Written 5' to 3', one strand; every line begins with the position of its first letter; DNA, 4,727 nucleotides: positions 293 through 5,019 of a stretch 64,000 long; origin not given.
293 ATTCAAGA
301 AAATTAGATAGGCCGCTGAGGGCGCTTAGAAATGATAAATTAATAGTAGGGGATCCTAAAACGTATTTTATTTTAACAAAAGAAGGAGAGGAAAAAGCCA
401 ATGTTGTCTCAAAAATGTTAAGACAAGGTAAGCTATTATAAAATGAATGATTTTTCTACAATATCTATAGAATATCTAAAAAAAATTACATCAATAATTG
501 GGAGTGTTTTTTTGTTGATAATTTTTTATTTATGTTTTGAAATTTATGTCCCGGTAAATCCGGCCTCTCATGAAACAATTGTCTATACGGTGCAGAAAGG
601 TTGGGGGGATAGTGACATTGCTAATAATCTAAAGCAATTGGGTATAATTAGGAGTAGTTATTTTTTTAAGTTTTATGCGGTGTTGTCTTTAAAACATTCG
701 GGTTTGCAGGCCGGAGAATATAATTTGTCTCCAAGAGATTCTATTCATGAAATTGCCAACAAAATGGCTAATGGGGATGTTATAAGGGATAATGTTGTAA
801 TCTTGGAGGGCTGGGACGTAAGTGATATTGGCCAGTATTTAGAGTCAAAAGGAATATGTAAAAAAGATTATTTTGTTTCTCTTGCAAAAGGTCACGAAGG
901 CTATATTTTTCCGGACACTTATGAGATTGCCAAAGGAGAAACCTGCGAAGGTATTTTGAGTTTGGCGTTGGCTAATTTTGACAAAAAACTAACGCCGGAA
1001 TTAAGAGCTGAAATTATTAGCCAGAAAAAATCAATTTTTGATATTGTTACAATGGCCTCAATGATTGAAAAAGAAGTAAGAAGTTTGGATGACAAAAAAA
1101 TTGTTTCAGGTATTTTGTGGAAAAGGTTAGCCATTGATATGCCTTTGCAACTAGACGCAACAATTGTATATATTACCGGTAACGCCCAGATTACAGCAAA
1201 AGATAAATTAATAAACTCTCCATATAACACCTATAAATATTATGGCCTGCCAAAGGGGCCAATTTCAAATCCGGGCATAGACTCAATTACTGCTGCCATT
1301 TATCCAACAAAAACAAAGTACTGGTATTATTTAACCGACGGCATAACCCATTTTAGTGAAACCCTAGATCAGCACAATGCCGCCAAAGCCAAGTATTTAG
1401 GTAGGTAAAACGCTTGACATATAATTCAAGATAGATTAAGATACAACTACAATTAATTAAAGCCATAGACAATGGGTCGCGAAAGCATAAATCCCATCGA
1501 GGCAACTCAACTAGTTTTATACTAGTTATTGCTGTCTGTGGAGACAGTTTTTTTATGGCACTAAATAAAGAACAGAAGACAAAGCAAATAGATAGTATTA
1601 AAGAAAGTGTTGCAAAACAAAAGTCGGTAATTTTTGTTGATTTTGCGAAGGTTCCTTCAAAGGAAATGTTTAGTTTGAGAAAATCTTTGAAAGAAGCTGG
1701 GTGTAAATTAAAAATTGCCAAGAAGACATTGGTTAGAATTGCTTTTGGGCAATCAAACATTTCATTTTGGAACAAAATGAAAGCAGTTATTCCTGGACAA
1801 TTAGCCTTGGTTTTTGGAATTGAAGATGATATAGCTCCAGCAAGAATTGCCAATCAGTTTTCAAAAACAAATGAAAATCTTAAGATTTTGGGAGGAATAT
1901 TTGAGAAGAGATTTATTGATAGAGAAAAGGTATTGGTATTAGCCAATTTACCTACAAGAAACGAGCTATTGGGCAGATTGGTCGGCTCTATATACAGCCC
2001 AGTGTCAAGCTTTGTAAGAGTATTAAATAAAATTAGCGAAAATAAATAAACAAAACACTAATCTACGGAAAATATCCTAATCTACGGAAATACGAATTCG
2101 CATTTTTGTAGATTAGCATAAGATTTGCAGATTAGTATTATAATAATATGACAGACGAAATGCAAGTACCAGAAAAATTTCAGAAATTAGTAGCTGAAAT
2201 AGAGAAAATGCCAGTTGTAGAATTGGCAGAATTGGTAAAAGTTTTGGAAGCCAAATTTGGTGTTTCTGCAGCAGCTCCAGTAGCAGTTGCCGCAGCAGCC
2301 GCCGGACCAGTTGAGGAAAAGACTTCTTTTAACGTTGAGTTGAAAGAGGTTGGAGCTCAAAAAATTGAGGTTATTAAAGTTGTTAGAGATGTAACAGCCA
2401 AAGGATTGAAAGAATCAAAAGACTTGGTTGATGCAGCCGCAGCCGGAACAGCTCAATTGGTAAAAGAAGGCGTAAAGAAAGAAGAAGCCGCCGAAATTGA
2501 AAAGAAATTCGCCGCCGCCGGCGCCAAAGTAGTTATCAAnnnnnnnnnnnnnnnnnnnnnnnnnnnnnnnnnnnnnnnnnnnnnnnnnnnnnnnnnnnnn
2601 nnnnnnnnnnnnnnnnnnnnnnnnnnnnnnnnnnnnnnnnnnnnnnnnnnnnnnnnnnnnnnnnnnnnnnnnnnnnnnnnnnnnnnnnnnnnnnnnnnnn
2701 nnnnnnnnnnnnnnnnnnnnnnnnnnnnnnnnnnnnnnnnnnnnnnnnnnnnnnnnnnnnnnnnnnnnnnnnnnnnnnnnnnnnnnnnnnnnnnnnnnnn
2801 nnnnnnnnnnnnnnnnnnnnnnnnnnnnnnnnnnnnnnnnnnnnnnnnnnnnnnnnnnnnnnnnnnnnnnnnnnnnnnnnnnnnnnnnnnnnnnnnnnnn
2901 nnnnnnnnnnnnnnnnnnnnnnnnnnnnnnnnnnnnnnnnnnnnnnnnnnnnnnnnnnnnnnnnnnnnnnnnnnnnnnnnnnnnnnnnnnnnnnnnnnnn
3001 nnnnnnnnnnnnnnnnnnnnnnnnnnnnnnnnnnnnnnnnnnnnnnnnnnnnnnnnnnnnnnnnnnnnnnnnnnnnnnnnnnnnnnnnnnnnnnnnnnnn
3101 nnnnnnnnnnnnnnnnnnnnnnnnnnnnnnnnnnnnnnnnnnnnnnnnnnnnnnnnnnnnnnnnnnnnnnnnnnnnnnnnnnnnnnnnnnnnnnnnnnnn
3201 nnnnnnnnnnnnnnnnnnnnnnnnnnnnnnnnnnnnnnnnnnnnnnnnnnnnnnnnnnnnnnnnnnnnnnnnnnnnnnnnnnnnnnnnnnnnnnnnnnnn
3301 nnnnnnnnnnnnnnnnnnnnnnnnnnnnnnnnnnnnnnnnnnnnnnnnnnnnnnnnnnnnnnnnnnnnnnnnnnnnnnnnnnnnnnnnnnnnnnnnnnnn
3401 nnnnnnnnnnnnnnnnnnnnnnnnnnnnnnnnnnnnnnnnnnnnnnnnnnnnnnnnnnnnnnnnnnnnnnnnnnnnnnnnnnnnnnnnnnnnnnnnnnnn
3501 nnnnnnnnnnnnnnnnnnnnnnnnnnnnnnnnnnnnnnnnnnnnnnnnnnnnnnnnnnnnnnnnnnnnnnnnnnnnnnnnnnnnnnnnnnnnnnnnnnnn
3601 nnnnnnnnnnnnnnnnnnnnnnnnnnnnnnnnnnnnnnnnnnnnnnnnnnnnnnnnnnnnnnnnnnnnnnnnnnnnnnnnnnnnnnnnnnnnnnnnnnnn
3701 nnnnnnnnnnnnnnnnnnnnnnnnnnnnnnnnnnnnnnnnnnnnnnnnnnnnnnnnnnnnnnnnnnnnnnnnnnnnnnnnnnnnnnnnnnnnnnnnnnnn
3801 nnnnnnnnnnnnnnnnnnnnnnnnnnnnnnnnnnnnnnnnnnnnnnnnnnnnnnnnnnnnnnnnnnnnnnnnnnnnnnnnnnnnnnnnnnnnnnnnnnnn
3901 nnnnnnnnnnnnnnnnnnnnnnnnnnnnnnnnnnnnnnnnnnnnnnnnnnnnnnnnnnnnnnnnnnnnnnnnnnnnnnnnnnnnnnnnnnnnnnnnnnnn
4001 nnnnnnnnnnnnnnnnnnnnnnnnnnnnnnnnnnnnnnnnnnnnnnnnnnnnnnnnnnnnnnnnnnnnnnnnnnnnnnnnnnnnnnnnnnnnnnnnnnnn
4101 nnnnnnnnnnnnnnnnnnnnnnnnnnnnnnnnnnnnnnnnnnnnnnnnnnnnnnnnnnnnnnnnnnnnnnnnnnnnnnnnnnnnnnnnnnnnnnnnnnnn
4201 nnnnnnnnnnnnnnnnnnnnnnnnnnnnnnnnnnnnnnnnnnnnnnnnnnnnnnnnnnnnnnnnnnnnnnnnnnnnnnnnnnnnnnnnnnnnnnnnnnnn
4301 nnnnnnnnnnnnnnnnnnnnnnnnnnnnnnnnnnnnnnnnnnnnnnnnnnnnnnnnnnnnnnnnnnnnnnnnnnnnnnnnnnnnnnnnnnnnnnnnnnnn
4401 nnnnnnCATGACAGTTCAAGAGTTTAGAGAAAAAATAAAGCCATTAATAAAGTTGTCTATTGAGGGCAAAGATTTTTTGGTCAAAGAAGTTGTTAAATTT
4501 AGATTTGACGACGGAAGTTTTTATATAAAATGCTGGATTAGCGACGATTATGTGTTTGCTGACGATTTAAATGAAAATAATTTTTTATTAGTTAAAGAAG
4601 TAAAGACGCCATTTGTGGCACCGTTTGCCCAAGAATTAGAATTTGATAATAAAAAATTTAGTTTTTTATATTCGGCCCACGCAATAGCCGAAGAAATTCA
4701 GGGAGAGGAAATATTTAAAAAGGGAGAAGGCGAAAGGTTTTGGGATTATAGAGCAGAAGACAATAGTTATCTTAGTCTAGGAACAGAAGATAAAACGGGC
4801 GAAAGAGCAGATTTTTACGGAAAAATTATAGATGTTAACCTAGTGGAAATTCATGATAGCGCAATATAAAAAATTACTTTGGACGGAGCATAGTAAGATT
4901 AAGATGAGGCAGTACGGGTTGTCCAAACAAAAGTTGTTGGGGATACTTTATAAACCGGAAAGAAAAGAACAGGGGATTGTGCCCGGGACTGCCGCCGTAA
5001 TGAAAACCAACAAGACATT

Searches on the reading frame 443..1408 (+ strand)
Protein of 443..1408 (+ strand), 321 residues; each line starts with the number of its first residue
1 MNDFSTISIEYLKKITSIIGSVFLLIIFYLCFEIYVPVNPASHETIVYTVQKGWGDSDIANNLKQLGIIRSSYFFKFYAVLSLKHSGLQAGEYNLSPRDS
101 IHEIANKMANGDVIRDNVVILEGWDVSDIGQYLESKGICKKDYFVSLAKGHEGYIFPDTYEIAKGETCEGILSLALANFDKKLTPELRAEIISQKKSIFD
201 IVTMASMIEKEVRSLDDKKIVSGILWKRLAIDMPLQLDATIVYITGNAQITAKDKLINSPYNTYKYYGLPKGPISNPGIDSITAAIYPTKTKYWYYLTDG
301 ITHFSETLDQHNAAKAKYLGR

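Call 77: search_protein_families(library=pfam, proteins=[window:443-1408:+], max_evalue=0.00001)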
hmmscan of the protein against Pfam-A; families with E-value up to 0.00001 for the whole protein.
window:443-1408:+ (321 aa): 1 family
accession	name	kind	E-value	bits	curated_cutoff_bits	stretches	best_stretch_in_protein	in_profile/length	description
PF02618.21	YceG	-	1.5e-74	251.4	32.4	1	49-317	2-275/275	YceG-like family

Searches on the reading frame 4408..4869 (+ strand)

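Call 79: search_protein_families(library=pfam, proteins=[window:4408-4869:+], max_evalue=0.00001)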
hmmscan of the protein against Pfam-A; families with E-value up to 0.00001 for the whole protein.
window:4408-4869:+ (153 aa): 1 family
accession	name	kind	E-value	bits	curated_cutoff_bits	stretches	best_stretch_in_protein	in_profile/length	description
PF13785.11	DUF4178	-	5.8e-06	26.9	25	0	16-133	6-126/136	Domain of unknown function (DUF4178)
